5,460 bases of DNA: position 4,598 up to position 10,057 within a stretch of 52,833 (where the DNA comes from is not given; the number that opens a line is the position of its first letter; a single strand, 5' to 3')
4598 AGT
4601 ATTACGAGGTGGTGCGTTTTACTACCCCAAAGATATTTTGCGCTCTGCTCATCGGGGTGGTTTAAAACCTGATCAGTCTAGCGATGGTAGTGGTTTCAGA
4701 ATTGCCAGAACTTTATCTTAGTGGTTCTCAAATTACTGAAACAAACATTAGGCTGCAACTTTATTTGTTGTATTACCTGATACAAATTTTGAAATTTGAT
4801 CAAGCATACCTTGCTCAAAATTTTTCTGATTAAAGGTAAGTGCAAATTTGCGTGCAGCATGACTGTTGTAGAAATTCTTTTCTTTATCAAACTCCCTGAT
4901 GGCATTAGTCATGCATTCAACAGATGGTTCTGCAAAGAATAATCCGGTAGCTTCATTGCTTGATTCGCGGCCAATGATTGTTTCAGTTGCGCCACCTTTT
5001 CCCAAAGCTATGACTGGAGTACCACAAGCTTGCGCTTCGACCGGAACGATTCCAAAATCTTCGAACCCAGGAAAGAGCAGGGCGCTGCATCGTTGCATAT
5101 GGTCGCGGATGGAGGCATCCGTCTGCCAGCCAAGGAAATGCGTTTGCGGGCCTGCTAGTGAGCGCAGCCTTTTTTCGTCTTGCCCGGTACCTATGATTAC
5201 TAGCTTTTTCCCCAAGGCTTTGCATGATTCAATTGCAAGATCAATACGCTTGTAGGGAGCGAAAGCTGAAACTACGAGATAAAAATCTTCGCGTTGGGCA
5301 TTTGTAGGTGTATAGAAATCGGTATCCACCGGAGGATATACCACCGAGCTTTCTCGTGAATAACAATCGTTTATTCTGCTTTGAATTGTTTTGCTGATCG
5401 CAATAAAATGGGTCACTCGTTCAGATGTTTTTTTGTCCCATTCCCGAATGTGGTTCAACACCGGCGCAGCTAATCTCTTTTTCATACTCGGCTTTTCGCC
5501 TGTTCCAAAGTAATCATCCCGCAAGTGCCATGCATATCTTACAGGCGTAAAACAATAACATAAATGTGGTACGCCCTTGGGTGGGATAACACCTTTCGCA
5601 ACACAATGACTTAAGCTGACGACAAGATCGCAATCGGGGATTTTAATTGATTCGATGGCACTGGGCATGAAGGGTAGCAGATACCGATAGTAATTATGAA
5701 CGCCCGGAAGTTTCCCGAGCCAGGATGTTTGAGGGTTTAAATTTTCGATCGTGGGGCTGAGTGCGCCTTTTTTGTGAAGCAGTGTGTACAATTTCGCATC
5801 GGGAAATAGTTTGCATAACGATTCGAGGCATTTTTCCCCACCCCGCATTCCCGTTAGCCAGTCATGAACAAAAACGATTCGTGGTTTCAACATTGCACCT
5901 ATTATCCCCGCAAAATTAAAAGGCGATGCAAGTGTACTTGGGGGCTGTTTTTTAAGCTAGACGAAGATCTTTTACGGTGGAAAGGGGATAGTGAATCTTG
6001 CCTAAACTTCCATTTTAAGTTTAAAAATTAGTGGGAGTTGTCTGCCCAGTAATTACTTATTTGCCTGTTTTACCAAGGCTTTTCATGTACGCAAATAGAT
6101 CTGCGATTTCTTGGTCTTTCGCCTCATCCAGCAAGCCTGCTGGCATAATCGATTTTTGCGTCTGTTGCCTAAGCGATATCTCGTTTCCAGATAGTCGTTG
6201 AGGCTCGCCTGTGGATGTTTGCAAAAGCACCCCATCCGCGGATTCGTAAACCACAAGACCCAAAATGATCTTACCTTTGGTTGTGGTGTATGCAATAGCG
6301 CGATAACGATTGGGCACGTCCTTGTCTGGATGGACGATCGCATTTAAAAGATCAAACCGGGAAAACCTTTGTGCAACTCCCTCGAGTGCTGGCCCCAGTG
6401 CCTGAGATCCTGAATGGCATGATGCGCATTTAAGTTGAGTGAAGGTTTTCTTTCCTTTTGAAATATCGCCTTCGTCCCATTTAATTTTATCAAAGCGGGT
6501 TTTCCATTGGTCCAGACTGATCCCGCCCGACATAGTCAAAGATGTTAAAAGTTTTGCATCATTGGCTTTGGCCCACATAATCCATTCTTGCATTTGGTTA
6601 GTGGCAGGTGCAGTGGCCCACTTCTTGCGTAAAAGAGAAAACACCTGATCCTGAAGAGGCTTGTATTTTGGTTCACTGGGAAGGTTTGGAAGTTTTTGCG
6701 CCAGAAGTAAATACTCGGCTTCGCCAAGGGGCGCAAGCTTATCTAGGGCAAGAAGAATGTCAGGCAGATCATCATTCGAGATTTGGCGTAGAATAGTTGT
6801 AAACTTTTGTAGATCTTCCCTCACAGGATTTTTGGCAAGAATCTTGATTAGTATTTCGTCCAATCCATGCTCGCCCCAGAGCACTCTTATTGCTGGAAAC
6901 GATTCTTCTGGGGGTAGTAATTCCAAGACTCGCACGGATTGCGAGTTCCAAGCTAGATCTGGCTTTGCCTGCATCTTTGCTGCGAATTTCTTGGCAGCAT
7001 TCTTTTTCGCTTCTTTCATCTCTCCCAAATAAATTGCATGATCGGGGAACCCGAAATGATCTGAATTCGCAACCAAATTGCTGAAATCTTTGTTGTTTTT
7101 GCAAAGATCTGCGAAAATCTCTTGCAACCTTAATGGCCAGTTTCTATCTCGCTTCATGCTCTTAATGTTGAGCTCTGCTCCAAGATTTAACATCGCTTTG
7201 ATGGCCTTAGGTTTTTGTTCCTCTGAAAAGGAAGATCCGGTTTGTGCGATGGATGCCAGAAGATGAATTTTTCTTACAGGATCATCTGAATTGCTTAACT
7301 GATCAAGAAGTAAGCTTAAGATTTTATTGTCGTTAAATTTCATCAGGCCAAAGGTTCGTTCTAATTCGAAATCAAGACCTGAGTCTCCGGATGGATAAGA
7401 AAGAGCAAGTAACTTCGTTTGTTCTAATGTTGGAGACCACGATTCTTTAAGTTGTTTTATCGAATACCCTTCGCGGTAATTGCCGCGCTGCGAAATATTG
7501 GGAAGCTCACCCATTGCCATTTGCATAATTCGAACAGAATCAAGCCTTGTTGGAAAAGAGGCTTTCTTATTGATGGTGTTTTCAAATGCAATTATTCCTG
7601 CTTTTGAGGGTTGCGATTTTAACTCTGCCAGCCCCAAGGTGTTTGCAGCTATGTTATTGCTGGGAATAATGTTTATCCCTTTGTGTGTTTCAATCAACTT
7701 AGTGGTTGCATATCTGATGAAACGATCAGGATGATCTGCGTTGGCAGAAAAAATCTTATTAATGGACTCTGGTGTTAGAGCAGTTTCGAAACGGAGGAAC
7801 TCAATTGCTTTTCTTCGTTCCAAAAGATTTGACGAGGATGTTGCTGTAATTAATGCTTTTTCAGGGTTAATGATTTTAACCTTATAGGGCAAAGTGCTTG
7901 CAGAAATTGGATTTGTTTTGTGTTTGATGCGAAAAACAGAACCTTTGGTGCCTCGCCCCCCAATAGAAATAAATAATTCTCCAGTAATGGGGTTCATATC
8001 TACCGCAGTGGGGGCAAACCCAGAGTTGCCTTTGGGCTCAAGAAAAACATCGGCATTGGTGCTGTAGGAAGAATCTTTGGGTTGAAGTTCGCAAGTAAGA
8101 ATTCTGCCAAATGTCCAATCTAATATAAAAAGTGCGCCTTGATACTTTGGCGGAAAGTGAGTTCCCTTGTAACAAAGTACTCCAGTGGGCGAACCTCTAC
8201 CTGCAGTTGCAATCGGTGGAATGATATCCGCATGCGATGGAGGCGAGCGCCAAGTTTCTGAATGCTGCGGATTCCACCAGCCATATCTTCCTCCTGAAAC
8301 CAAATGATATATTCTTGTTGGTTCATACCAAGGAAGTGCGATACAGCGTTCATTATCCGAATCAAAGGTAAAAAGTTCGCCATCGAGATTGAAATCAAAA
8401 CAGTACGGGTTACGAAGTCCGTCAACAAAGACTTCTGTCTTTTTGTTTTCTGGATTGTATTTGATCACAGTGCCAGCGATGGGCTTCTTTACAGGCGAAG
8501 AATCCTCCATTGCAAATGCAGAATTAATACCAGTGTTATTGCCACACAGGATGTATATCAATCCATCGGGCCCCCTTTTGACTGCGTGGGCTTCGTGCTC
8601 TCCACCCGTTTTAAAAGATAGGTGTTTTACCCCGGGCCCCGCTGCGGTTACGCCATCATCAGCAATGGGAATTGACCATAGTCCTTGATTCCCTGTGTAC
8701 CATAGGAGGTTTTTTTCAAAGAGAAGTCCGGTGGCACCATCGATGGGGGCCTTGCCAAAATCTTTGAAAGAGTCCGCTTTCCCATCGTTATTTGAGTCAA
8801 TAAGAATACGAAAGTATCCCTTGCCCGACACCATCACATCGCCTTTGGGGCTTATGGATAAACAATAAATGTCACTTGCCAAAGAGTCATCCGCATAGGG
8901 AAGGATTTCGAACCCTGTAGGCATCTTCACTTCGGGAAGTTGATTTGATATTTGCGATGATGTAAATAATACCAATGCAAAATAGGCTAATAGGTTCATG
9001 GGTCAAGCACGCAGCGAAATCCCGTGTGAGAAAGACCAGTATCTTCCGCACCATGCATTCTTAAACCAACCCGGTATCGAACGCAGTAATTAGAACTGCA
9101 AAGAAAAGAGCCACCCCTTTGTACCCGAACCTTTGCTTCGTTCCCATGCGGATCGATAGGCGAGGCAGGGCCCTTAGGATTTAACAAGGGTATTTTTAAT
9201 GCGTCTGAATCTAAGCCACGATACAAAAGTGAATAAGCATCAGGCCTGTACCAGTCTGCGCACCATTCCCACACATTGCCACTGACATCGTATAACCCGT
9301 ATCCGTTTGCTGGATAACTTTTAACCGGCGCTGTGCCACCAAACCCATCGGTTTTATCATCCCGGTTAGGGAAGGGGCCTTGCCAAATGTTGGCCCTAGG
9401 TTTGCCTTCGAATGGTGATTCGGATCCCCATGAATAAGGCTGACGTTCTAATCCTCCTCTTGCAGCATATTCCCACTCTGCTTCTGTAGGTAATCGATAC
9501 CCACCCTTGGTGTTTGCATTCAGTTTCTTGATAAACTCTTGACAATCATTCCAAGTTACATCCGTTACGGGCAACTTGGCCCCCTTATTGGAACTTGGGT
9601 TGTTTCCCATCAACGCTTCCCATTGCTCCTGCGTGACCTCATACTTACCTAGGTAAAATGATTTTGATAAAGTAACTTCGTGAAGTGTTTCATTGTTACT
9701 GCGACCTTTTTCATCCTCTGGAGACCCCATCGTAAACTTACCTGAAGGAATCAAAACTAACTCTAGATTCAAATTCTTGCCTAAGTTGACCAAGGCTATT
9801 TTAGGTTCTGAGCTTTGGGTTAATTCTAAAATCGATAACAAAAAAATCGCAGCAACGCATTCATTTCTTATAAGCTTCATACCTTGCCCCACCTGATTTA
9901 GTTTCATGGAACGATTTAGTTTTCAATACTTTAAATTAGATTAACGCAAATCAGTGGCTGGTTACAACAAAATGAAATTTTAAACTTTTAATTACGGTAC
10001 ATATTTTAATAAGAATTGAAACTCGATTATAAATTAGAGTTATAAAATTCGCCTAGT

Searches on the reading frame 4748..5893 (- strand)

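Call 21: search_protein_families(library=pfam, proteins=[window:4748-5893:-], max_evalue=0.001)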
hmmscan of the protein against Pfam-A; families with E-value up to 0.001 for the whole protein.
window:4748-5893:- (381 aa): 4 families
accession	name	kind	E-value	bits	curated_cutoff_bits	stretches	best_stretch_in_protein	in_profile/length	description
PF00534.26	Glycos_transf_1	-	5.8e-23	81.7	26.4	1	200-342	13-162/172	Glycosyl transferases group 1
PF13692.12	Glyco_trans_1_4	-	2.7e-17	63.8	27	1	206-334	5-138/142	Glycosyl transferases group 1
PF20706.3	GT4-conflict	-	2.5e-06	27.2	26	1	201-314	196-327/385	Family 4 Glycosyltransferase in conflict systems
PF13439.12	Glyco_transf_4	-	2.9e-05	24.6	28.5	1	65-192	50-169/170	Glycosyltransferase Family 4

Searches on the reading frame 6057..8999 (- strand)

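Call 21: search_protein_families(library=pfam, proteins=[window:6057-8999:-], max_evalue=0.001)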
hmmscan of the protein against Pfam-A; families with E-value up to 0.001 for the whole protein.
window:6057-8999:- (980 aa): 4 families
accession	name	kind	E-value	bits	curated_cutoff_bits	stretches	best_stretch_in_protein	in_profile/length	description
PF00034.26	Cytochrom_C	-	1.1e-07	33.5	21.3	0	847-892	2-50/90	Cytochrome c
PF23500.1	DUF7133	-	2.2e-06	27.7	27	1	60-314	58-311/385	Domain of unknown function (DUF7133)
PF13442.11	Cytochrome_CBB3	-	7.8e-05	23.4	27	0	845-875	2-30/68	Cytochrome C oxidase, cbb3-type, subunit III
PF07995.17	GSDH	-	0.0001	22.1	25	1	129-308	108-291/332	Glucose / Sorbosone dehydrogenase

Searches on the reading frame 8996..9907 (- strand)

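Call 21: search_protein_families(library=pfam, proteins=[window:8996-9907:-], max_evalue=0.001)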
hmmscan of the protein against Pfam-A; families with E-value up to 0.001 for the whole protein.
window:8996-9907:- (303 aa): 1 family
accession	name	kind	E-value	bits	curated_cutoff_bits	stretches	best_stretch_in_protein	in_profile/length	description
PF03781.23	FGE-sulfatase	-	8.2e-58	196.5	23.3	1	49-300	4-254/255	Sulfatase-modifying factor enzyme 1-like domain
